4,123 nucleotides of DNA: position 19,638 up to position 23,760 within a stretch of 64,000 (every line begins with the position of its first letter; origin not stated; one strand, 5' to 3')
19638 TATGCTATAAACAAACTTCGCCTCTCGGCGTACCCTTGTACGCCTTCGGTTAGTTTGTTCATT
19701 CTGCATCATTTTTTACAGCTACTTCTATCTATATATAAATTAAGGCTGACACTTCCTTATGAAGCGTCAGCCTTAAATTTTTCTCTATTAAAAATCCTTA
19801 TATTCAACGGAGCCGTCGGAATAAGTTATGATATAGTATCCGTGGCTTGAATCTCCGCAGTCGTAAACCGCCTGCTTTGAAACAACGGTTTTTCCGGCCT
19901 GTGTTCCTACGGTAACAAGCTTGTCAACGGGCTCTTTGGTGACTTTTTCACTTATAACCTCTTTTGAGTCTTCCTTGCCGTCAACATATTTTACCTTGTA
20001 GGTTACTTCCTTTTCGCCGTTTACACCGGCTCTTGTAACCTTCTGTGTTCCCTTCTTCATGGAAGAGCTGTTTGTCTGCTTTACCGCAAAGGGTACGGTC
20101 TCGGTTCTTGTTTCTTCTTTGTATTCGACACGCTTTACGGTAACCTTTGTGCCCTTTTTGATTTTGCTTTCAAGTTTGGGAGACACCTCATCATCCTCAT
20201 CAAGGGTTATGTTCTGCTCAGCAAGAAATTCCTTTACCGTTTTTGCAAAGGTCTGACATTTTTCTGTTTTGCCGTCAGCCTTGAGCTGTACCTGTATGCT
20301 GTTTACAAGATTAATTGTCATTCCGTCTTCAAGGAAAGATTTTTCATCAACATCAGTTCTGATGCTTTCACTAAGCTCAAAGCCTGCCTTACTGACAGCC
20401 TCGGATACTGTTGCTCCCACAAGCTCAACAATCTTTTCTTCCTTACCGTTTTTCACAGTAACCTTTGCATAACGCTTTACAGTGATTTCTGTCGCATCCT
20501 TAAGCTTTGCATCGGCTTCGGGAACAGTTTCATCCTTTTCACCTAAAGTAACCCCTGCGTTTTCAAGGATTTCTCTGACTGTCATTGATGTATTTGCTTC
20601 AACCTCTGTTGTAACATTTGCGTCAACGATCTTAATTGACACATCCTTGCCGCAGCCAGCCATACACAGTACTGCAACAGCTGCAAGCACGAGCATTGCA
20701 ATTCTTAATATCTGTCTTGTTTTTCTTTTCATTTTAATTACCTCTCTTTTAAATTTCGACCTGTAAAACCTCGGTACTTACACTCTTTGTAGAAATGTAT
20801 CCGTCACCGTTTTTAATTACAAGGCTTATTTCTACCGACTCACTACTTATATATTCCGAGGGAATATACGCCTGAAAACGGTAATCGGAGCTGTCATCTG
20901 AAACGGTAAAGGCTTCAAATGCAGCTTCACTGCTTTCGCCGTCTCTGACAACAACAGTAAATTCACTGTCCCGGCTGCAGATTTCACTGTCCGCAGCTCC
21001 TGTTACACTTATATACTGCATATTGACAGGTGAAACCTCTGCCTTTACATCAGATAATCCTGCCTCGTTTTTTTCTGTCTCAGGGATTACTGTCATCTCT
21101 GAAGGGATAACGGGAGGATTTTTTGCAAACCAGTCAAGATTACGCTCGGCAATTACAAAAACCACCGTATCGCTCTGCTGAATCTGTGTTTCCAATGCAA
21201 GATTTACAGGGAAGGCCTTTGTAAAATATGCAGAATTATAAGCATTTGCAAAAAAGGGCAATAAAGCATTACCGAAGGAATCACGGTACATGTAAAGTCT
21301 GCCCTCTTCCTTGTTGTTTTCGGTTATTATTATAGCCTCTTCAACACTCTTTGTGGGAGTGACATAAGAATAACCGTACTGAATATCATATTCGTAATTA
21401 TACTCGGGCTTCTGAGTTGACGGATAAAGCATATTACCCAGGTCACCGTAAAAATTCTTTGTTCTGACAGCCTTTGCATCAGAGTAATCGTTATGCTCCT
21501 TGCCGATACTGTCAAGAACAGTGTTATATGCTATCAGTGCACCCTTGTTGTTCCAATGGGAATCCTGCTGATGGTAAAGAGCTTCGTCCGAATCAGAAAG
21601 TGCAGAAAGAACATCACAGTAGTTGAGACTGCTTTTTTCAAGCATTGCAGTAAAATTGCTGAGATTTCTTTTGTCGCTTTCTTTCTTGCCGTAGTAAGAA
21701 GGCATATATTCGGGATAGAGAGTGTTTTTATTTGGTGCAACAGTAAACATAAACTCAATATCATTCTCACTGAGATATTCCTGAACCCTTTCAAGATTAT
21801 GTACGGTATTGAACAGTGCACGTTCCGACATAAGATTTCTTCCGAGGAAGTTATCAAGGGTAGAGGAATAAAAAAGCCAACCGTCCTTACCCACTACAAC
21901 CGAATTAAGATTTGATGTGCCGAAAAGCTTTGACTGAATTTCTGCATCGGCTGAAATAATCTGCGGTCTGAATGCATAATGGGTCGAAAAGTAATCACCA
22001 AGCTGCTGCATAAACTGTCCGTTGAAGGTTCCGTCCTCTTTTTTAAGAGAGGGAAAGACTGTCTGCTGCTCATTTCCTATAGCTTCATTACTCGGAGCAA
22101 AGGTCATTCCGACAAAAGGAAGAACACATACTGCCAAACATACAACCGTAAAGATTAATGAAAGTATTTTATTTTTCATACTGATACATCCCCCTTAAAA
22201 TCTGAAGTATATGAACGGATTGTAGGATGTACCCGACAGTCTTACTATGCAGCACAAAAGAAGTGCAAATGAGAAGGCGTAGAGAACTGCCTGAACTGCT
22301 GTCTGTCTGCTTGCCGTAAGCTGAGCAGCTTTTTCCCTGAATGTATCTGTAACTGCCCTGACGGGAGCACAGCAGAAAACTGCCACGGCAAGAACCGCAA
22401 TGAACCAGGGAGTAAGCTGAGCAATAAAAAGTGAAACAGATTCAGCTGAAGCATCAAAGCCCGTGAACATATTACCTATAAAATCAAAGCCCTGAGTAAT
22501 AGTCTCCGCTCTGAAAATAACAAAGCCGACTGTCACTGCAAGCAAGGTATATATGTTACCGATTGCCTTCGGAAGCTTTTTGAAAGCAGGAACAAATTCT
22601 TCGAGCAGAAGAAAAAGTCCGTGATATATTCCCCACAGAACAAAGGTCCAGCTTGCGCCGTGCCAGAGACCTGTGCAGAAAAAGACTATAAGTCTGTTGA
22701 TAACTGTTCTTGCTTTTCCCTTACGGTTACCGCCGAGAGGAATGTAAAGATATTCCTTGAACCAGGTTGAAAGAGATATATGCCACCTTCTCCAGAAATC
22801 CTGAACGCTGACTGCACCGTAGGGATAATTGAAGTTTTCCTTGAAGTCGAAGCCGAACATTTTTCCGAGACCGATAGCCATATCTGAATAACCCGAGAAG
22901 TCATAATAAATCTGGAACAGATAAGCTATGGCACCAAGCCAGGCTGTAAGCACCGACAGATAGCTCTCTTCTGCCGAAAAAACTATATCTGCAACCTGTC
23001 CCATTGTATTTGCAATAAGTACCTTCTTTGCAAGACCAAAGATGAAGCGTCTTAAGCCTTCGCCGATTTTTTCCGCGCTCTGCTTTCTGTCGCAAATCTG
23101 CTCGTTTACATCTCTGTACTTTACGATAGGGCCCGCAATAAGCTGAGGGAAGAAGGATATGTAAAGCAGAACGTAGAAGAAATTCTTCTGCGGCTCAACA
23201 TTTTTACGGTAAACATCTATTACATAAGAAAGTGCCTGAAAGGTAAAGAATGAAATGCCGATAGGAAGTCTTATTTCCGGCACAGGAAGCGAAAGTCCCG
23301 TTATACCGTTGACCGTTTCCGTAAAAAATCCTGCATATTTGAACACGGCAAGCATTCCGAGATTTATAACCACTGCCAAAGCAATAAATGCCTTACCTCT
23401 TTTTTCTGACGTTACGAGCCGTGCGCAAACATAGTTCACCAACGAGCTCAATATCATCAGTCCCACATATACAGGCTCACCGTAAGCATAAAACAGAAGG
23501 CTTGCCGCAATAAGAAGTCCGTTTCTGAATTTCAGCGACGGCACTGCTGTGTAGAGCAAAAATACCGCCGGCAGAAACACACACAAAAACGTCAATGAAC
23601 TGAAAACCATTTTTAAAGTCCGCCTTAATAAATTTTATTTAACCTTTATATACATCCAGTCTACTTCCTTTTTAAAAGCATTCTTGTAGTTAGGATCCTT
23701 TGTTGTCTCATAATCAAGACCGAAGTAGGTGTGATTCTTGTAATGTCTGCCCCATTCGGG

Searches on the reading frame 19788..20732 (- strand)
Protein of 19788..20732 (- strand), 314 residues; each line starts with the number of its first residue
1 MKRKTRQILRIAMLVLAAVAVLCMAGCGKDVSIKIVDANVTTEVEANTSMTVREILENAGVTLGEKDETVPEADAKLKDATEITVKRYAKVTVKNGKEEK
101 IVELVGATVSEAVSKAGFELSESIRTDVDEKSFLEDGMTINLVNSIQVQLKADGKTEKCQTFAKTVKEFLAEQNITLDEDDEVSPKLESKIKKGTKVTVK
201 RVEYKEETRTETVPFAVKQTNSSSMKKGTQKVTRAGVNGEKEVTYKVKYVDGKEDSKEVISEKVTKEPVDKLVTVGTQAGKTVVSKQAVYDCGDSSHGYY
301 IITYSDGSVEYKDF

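Call 31: search_protein_families(library=pfam, proteins=[window:19788-20732:-], max_evalue=0.001)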
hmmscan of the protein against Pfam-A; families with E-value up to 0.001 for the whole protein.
window:19788-20732:- (314 aa): 2 families
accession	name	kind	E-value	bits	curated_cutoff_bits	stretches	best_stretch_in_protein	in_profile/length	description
PF03990.20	DUF348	-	4.3e-24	84.4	24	2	148-187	1-40/41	G5-linked-Ubiquitin-like domain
PF07501.17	G5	-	7.2e-24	84.3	23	1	205-278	2-75/75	G5 domain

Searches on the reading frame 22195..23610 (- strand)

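Call 31: search_protein_families(library=pfam, proteins=[window:22195-23610:-], max_evalue=0.001)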
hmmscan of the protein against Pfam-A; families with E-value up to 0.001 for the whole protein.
window:22195-23610:- (471 aa): 2 families
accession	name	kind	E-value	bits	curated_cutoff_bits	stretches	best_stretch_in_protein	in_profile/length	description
PF03062.24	MBOAT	-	2.4e-39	136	27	1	143-348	80-305/337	MBOAT, membrane-bound O-acyltransferase family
PF13813.11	MBOAT_2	-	3e-06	27.9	25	1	258-320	3-67/85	Membrane bound O-acyl transferase family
